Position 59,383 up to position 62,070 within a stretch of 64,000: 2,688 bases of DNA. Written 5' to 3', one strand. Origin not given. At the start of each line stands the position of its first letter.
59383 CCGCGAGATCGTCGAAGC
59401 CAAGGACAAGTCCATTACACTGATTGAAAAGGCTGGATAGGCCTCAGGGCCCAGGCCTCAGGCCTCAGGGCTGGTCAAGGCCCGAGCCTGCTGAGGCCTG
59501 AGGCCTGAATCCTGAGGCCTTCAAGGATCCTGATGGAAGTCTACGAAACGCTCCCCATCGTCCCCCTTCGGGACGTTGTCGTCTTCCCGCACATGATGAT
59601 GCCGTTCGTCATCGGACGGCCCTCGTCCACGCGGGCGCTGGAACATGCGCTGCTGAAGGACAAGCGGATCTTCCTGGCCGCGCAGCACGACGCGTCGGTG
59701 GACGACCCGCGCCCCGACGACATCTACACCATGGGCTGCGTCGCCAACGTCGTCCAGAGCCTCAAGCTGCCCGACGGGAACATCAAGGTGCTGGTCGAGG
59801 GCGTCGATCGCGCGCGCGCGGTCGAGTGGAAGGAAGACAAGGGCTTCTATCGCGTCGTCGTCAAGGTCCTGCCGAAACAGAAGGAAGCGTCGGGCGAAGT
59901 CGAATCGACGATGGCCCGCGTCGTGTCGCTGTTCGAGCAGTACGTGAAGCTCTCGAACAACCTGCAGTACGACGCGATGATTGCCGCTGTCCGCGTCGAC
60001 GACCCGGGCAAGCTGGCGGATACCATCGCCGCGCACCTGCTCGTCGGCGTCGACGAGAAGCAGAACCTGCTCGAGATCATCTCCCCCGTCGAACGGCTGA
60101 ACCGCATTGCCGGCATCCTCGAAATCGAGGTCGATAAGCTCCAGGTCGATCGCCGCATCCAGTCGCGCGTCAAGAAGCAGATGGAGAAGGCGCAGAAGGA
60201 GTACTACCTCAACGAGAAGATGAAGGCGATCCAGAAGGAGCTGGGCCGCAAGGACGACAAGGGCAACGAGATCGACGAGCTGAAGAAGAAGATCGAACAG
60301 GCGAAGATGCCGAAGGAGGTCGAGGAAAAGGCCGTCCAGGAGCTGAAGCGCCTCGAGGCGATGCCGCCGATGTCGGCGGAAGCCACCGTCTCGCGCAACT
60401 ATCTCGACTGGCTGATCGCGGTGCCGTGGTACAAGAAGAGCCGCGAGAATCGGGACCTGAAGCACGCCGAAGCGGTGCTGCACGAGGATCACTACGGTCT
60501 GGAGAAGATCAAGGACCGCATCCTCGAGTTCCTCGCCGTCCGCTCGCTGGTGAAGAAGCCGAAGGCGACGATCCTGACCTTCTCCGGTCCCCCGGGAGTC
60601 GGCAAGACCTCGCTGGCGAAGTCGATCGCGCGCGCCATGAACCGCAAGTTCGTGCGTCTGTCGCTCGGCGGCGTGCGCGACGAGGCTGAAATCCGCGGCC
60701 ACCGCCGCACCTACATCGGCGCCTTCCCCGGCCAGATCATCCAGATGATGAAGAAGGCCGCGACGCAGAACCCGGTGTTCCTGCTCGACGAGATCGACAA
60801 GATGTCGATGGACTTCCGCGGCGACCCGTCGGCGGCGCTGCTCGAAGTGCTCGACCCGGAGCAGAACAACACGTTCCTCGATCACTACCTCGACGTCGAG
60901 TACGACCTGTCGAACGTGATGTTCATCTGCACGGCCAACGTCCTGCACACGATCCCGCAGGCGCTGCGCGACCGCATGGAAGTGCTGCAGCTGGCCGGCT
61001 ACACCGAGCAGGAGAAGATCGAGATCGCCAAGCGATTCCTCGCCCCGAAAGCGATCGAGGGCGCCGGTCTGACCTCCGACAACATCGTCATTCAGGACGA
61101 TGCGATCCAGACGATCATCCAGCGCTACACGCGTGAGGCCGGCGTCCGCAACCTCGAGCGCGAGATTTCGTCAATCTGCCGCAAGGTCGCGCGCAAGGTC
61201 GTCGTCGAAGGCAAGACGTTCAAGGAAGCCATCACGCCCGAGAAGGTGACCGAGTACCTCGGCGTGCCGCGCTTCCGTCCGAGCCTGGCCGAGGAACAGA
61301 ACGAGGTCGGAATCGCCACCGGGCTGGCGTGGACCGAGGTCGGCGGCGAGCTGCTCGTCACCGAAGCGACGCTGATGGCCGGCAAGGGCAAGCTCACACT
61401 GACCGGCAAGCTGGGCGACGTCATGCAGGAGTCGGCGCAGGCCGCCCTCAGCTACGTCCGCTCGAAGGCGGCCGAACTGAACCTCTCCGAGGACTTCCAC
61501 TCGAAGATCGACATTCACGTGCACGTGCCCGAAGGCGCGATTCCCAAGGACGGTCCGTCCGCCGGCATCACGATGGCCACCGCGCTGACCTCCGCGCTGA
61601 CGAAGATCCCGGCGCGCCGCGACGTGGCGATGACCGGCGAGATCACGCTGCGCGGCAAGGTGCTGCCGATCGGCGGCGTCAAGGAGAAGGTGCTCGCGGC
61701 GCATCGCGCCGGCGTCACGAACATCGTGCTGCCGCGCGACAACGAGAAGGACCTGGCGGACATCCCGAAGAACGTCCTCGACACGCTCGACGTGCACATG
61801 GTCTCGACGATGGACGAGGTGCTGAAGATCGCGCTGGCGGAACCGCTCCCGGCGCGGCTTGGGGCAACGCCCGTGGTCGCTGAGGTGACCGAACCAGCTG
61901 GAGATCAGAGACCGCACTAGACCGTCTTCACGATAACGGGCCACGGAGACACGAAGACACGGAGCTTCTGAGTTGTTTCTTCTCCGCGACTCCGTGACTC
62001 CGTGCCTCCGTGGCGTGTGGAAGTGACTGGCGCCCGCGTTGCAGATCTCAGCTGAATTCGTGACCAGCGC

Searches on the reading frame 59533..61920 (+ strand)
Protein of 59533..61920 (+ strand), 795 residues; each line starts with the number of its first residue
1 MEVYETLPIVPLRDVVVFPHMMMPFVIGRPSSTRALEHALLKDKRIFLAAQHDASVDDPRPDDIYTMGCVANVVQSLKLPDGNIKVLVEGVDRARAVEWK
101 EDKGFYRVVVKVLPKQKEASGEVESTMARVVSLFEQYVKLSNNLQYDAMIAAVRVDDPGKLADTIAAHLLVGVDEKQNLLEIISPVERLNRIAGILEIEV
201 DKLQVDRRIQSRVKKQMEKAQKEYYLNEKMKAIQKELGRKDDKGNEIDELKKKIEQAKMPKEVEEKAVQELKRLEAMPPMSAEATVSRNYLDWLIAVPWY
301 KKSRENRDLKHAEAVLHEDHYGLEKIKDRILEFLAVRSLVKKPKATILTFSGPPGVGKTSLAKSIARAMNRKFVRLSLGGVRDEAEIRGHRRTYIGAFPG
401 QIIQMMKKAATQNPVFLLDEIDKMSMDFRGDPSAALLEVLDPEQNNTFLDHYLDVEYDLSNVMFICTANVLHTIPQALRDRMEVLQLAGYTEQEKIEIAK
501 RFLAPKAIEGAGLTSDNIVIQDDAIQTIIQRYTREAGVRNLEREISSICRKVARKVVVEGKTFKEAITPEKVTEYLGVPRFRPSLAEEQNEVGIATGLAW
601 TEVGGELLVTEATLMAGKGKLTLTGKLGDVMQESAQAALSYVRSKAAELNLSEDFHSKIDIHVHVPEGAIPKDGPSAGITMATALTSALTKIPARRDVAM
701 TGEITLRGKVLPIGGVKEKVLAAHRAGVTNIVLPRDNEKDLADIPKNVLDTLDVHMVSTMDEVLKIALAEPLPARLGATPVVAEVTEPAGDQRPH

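Call 11: search_protein_families(library=pfam, proteins=[window:59533-61920:+])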
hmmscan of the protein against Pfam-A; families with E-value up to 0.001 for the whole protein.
window:59533-61920:+ (795 aa): 13 families
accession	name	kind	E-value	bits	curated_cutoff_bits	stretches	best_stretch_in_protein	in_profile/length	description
PF05362.19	Lon_C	-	1.4e-95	319.1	21.1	1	567-769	2-204/205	Lon protease (S16) C-terminal proteolytic domain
PF02190.22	LON_substr_bdg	-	1e-52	179.4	28.7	1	6-196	1-198/200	ATP-dependent protease La (LON) substrate-binding domain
PF00004.35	AAA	-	4.6e-27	95.5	21.2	1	349-486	2-127/131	ATPase family associated with various cellular activities (AAA)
PF22667.2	Lon_lid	-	5.3e-23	80.9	27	1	511-560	3-52/57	Lon protease AAA+ ATPase lid domain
PF13541.12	ChlI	-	3.5e-09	37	27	1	611-737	2-121/121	Subunit ChlI of Mg-chelatase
PF07728.20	AAA_5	-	1.6e-07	31.9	22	1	351-482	5-139/139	AAA domain (dynein-related subfamily)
PF07724.20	AAA_2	-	9.9e-07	29.4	27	1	348-480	6-135/166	AAA domain (Cdc48 subfamily)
PF05673.19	DUF815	-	3.9e-05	23.4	23.8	0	297-376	6-84/249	Protein of unknown function (DUF815)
PF08298.17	AAA_PrkA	-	6.1e-05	22.7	25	1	305-372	47-112/358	PrkA AAA domain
PF05496.18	RuvB_N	-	0.00017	21.9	27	1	318-374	7-62/159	Holliday junction DNA helicase RuvB P-loop domain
PF13173.12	AAA_14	-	0.00027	21.4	27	1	346-489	3-122/129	AAA domain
PF13401.12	AAA_22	-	0.00042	21.1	27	0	345-427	5-99/130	AAA domain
PF13191.12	AAA_16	-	0.00077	20.4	32.6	0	346-407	25-83/167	AAA ATPase domain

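Call 72: find_encoding_contigs(protein=window:59533-61920:+, flank=10000, max_places=4)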
Protein window:59533-61920:+ (795 aa): no gene with exactly this product is on record in the collection.
